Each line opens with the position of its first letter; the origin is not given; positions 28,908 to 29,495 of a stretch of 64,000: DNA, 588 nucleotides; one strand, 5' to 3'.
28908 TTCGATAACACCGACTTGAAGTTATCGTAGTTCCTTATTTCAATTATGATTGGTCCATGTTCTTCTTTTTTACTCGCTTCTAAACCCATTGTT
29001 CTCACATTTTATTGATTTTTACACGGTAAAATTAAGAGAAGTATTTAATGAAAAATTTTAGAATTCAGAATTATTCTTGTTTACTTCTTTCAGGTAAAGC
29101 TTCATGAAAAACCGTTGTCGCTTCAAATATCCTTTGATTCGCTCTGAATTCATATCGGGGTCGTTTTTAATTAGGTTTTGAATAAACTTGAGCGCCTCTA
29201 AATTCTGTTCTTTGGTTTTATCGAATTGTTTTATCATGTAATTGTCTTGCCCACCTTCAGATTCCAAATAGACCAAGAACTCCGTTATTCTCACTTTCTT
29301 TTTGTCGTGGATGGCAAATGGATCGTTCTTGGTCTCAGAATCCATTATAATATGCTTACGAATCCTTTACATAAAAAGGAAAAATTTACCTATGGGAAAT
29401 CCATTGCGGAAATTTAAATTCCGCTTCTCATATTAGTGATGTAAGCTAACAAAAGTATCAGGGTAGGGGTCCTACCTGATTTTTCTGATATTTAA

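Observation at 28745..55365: Five-member family of 66-86-aa proteins with a shared motif, all on the minus strand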

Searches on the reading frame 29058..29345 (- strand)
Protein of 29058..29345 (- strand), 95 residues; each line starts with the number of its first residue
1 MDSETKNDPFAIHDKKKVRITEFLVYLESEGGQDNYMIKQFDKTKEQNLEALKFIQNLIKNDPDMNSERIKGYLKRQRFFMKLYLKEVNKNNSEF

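Call 5: search_protein_families(library=pfam, proteins=[window:29058-29345:-], max_evalue=1)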
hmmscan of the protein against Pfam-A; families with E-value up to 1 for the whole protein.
window:29058-29345:- (95 aa): 1 family
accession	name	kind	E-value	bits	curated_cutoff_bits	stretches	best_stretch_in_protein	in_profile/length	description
PF19269.4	Anticodon_2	-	0.14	13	23.6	1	35-76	49-92/141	Anticodon binding domain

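Call 9: search_protein_families(library=ncbifam, proteins=[window:29058-29345:-], max_evalue=1)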
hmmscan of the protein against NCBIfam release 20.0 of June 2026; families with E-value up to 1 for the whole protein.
window:29058-29345:- (95 aa): 1 family
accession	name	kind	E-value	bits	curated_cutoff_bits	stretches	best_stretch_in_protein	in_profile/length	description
NF045871.1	MBA_Nterm_para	domain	0.018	14.8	55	1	34-84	52-103/132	MBA family surface membrane protein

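Call 22: search_protein_families(library=padloc, proteins=[window:29058-29345:-], max_evalue=1)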
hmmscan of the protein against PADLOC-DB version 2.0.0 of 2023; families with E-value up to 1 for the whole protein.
window:29058-29345:- (95 aa): 2 families
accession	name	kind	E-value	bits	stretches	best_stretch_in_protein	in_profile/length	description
PDLC04620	PDC-M38B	-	0.0028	15.3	1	15-82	136-201/250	-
PDLC01871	CARF3--CARF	-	0.0044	14.6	1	40-88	152-198/261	-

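Call 61: search_protein_families(library=phrogs, proteins=[window:29058-29345:-], max_evalue=0.1)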
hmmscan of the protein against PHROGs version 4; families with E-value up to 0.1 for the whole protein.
window:29058-29345:- (95 aa): 1 family
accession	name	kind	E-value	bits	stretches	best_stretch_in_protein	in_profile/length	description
phrog_14131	-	DNA, RNA and nucleotide metabolism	0.0017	18.5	1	36-89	170-225/351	DNA binding protein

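Call 66: search_solved_structures(query=A6, max_evalue=10)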
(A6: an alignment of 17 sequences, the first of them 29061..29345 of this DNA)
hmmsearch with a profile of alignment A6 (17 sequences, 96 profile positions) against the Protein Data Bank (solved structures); distinct sequences matched with E-value up to 10: 28.
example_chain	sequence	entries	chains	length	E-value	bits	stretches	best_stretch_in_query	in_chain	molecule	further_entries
9b0l_P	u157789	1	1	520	0.064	16.7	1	22-73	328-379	TnpB-like protein L79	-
4r6j_A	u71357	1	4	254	0.15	15.5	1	51-81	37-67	Lucine rich repeats DLRR_H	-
4r5c_A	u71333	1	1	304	0.15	15.5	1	51-81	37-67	Leucine rich repeat protein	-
4pq8_A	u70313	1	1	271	0.18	15.3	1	51-81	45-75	DESIGNED PROTEIN OR465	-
6htf_B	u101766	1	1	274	0.26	14.7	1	51-81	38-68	rF10 repebody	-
5gs2_B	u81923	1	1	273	0.3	14.5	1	51-81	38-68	repebody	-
4uip_B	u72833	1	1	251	0.31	14.5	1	51-81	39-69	REPEBODY (RAC1)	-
3rfj_A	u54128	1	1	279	0.32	14.4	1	51-81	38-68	Internalin B, repeat modules, Variable lymphocyte receptor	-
3rfs_A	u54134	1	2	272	0.35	14.3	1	51-81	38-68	Internalin B, repeat modules, Variable lymphocyte receptor B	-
4j4l_A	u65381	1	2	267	0.35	14.3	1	51-81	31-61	Internalin B,REPEAT MODULES,Variable lymphocyte receptor B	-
5b4p_A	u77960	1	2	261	0.41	14.1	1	51-81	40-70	repebody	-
6ka7_A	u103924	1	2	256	0.44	14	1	51-81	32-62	repebody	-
5hd2_A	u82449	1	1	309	0.52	13.8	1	42-77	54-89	Parasporal crystal protein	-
6o0i_A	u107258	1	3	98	0.55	13.7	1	30-69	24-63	Design construct XAA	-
2mw8_A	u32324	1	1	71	0.68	13.4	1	60-84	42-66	DNA-binding protein SATB1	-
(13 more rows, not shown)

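Call 67: search_protein_families(library=pfam, alignment_id=A6, max_evalue=1)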
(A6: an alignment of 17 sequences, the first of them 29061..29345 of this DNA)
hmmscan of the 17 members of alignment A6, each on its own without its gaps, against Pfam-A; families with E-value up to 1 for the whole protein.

A. member 1, window:29061-29345:- (95 aa): 1 family
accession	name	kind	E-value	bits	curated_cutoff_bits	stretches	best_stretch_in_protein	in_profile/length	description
PF19269.4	Anticodon_2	-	0.14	13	23.6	1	35-76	49-92/141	Anticodon binding domain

B. families by the number of members that match (of 17 scanned): 10 families
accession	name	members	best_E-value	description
PF19269.4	Anticodon_2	3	0.036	Anticodon binding domain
PF24049.1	YOMG_N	2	0.052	YOMG N-terminal domain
PF03256.22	ANAPC10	2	0.063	Anaphase-promoting complex, subunit 10 (APC10)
PF23885.1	DUF7238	1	0.03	Family of unknown function (DUF7238)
PF12762.13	DDE_Tnp_IS1595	1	0.058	ISXO2-like transposase domain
PF05099.18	TerB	1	0.061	Tellurite resistance protein TerB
PF18538.6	DUF5624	1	0.11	Domain of unknown function (DUF5624)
PF22719.1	SNaCT12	1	0.11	Short NACHT-associated C-Terminal domain, family 12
PF13233.12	Complex1_LYR_2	1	0.12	Complex1_LYR-like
PF13274.11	SocA_Panacea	1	0.32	Antitoxin SocA-like, Panacea domain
